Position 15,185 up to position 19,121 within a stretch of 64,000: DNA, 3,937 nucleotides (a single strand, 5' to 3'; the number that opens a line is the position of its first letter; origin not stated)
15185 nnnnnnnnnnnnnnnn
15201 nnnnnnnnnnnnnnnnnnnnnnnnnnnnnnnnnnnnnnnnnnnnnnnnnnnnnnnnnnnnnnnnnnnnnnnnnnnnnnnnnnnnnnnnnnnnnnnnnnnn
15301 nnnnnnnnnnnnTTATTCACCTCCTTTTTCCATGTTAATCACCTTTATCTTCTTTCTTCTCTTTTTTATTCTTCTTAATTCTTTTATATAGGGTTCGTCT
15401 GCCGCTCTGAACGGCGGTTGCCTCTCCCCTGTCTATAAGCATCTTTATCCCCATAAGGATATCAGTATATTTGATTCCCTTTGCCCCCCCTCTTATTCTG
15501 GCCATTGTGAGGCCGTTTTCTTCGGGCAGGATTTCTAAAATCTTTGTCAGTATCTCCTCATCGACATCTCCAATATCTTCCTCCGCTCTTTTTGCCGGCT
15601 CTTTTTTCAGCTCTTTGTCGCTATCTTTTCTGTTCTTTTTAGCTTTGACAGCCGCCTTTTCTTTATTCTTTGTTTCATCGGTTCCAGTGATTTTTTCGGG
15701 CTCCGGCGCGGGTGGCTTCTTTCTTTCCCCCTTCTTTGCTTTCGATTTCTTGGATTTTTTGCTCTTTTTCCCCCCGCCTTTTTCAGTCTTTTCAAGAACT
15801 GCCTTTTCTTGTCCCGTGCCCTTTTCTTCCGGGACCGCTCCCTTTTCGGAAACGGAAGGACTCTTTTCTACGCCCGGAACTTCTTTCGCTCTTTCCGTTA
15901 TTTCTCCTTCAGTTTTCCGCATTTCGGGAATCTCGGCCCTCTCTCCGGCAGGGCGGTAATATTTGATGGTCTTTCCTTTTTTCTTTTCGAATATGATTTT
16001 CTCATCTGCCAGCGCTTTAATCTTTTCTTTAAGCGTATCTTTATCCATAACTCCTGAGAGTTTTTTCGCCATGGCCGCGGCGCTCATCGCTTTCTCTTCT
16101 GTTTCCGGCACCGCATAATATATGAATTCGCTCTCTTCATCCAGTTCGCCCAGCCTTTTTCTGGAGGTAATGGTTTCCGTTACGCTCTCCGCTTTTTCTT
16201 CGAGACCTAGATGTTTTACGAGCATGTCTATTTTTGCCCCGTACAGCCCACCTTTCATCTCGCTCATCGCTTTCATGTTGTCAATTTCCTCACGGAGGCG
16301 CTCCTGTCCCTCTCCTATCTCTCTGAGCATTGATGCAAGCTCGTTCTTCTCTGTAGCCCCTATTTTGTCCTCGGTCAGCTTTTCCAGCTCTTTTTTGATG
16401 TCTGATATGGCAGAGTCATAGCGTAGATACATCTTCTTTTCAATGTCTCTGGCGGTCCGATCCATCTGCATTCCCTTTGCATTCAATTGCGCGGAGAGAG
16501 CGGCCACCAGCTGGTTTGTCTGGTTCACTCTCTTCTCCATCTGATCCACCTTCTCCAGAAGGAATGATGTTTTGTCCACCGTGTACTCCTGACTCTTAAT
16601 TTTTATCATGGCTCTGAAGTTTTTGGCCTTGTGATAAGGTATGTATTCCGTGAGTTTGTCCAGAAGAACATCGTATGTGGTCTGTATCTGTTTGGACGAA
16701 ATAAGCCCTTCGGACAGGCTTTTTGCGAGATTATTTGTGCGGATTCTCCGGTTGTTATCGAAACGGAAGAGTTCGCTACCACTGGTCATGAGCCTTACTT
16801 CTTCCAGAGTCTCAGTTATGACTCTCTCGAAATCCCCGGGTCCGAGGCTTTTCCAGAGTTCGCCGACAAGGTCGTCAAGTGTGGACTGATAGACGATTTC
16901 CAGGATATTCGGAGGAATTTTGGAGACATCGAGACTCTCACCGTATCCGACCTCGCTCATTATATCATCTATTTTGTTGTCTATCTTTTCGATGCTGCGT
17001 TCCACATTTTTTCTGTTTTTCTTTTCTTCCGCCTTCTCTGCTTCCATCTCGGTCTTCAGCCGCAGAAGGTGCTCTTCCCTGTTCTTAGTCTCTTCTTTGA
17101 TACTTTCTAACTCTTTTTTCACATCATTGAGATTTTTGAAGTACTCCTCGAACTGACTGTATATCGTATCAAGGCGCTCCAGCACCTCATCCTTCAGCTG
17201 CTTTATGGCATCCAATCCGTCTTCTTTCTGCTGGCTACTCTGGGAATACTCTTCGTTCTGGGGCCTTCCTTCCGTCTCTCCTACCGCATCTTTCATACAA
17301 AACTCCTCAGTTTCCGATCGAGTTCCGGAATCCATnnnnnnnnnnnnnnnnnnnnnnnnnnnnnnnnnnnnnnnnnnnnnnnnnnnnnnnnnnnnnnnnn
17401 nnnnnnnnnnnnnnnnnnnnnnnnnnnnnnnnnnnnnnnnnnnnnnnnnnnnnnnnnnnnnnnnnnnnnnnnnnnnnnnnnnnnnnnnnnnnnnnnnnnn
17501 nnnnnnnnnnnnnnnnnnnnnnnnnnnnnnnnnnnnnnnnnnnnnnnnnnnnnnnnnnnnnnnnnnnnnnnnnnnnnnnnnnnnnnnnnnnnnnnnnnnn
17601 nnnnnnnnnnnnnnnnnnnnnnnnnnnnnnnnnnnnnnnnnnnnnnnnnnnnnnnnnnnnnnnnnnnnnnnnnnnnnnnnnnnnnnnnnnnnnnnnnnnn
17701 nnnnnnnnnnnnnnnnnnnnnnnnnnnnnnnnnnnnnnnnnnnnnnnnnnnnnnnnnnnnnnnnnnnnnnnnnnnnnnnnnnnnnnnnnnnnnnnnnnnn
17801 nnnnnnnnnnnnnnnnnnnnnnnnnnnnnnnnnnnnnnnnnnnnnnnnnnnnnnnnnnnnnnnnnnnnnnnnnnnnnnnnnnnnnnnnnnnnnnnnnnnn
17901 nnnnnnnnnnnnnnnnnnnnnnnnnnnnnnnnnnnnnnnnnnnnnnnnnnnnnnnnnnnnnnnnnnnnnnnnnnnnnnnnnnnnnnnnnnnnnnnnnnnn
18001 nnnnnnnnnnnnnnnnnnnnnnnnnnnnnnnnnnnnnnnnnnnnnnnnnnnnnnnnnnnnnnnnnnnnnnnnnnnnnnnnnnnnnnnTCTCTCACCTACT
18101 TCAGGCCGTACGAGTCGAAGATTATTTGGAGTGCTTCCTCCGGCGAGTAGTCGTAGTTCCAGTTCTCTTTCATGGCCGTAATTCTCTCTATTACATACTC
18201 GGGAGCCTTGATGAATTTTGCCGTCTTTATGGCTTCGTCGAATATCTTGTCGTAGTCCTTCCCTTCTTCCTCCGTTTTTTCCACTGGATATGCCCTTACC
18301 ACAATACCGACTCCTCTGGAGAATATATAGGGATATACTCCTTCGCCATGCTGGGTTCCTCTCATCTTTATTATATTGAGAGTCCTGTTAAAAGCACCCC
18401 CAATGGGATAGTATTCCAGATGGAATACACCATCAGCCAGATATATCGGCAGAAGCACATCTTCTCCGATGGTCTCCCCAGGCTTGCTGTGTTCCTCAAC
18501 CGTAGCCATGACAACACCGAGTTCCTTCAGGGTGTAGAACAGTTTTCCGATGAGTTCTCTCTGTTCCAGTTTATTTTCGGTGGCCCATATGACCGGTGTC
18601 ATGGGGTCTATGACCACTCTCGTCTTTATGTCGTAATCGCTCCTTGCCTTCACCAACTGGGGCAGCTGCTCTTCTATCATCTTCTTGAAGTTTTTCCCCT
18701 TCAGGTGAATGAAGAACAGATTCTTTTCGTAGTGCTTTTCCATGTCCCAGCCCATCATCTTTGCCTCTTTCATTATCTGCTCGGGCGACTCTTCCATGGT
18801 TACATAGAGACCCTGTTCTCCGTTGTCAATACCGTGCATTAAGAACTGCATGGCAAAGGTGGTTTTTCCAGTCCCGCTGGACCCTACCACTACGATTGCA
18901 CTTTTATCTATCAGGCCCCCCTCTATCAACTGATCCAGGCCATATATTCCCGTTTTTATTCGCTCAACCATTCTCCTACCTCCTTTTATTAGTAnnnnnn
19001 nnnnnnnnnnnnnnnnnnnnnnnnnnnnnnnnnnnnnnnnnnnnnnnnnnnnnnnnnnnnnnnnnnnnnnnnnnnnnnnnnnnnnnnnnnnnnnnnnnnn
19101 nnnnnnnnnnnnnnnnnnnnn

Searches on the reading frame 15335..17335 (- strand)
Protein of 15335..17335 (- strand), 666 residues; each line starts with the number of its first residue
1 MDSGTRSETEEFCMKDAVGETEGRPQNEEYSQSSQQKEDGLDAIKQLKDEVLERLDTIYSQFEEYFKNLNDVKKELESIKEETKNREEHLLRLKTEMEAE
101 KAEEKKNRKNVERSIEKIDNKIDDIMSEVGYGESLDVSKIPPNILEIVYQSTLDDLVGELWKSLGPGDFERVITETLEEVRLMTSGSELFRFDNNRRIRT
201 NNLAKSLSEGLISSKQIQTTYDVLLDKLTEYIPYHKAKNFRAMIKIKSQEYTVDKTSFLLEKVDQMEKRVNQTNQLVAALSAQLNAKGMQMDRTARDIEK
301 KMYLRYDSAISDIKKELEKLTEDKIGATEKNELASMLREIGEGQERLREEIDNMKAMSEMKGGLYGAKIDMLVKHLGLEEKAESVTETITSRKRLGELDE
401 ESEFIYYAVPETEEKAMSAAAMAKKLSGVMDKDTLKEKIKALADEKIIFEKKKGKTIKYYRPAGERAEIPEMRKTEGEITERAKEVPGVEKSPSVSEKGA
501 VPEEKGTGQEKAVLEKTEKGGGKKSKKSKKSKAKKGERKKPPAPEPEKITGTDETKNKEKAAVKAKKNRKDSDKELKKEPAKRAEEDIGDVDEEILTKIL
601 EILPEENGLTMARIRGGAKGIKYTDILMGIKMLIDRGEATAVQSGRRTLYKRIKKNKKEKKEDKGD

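Call 5: search_protein_families(library=ncbifam, proteins=[window:15335-17335:-], max_evalue=0.01)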
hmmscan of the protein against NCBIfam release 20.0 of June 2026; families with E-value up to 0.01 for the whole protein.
window:15335-17335:- (666 aa): 2 families
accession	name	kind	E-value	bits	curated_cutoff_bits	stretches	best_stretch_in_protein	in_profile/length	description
TIGR04527.1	mycoplas_twoTM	subfamily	8.1e-05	22.4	125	1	28-129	50-140/248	MG_279/MG_280 family protein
NF038025.1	dapto_LiaX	exception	0.0034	16.2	350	1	28-128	53-156/512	daptomycin-sensing surface protein LiaX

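Call 29: search_protein_families(library=pfam, proteins=[window:15335-17335:-], max_evalue=0.01)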
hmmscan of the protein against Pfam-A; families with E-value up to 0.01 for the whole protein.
window:15335-17335:- (666 aa): 2 families
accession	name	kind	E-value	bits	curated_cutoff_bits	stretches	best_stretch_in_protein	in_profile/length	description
PF10241.14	KxDL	-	0.0018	19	27.2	1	32-84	20-72/86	Uncharacterized conserved protein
PF08234.17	Spindle_Spc25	-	0.0062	17.2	22.3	0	237-278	20-63/73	Chromosome segregation protein Spc25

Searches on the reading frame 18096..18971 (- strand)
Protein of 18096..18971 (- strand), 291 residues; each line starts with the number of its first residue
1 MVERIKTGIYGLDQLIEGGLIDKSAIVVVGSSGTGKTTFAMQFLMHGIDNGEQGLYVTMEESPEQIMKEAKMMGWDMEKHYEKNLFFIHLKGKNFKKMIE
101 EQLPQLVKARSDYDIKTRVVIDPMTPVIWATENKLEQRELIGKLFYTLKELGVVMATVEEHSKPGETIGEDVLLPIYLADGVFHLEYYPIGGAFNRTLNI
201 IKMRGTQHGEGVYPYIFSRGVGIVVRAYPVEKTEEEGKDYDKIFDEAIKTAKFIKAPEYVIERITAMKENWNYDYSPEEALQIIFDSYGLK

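Call 5: search_protein_families(library=ncbifam, proteins=[window:18096-18971:-], max_evalue=0.01)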
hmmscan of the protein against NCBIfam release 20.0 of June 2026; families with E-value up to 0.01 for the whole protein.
window:18096-18971:- (291 aa): 21 families
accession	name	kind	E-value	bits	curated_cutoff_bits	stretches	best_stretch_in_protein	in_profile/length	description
NF006799.0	PRK09302.1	equivalog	4.3e-40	137.7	408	1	2-224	10-237/515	circadian clock protein KaiC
TIGR03880.1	KaiC_arch_3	hypoth_equivalog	5.6e-40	137.2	249.45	1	8-218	1-211/224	KaiC domain-containing protein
TIGR03881.1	KaiC_arch_4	hypoth_equivalog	1.6e-28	99.9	247.8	1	3-226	1-229/231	KaiC domain-containing protein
TIGR02655.1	circ_KaiC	equivalog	1.3e-27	96.7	546.25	1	4-222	2-227/484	circadian clock protein KaiC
TIGR03877.1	thermo_KaiC_1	hypoth_equivalog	7.7e-27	94.3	307.25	1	2-217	1-225/238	KaiC domain-containing protein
NF052589.1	ArlH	equivalog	6.4e-16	58.8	215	1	12-227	9-225/229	archaellum protein ArlH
NF004723.0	PRK06067.1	subfamily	2.5e-13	50.1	194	1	4-210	15-219/243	flagellar accessory protein FlaH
TIGR03878.1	thermo_KaiC_2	hypoth_equivalog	5e-11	42.4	232.2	1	18-151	31-165/259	KaiC domain-containing protein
TIGR00416.1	sms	equivalog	9.4e-10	37.8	403.05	1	3-106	74-173/454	DNA repair protein RadA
NF006320.0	PRK08533.1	equivalog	2.1e-07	30.8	215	1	11-206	12-204/230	flagellar accessory protein FlaH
NF003301.0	PRK04301.1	equivalog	2.9e-07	30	259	1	2-125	80-207/316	DNA repair and recombination protein RadA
TIGR03600.1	phage_DnaB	exception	6.8e-06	25.3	498.65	1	5-69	177-241/421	phage replicative helicase, DnaB family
TIGR02236.1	recomb_radA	equivalog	8e-06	25.4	361.15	1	2-126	75-204/311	DNA repair and recombination protein RadA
NF004629.0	PRK05973.1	equivalog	6.3e-05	22.1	156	1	26-83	66-124/237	DNA helicase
TIGR02237.1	recomb_radB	equivalog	0.00027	20.9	172.4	1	12-125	1-107/210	DNA repair and recombination protein RadB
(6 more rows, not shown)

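Call 29: search_protein_families(library=pfam, proteins=[window:18096-18971:-], max_evalue=0.01)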
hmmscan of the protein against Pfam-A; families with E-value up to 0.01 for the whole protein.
window:18096-18971:- (291 aa): 9 families
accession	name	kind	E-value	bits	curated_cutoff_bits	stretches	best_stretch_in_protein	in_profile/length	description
PF06745.19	ATPase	-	2.2e-50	171.6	26.6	1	5-225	1-226/231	KaiC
PF13481.12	AAA_25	-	6e-10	39.5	27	1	5-150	15-175/195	AAA domain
PF03796.21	DnaB_C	-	7.1e-05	22.7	27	1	5-70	2-67/255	DnaB-like helicase C terminal domain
PF20720.3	nSTAND3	-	0.00025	21.2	27.2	1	21-67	15-61/155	Novel STAND NTPase 3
PF13173.12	AAA_14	-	0.00062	20.2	27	1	23-79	2-57/129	AAA domain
PF01695.23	IstB_IS21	-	0.002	18.1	24.1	1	22-66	91-135/238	IstB-like ATP binding protein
PF13479.12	AAA_24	-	0.0032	17.8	27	1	25-64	4-35/195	AAA domain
PF07088.17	GvpD_P-loop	-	0.0066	16.8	24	0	25-66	12-52/189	GvpD gas vesicle protein, P-loop domain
PF00270.35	DEAD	-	0.0082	16.3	26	0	22-82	13-77/167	DEAD/DEAH box helicase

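Call 56: find_related_loci(query=window:18096-18971:-, collection=metagenome_contigs, flank=6000)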
Query window:18096-18971:- (291 aa) in metagenome_contigs; peptide patterns used: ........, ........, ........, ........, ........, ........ (x = any residue, [..] = any of these).
412 stretches matched a pattern; 230 encode a relative of the query (tblastn E <= 1e-3); the best 80 are kept; 80 distinct loci.
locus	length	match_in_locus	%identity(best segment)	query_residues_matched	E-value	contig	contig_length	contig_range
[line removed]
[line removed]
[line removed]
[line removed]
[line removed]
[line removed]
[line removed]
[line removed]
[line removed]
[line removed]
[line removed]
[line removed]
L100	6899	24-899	79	1-291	4e-159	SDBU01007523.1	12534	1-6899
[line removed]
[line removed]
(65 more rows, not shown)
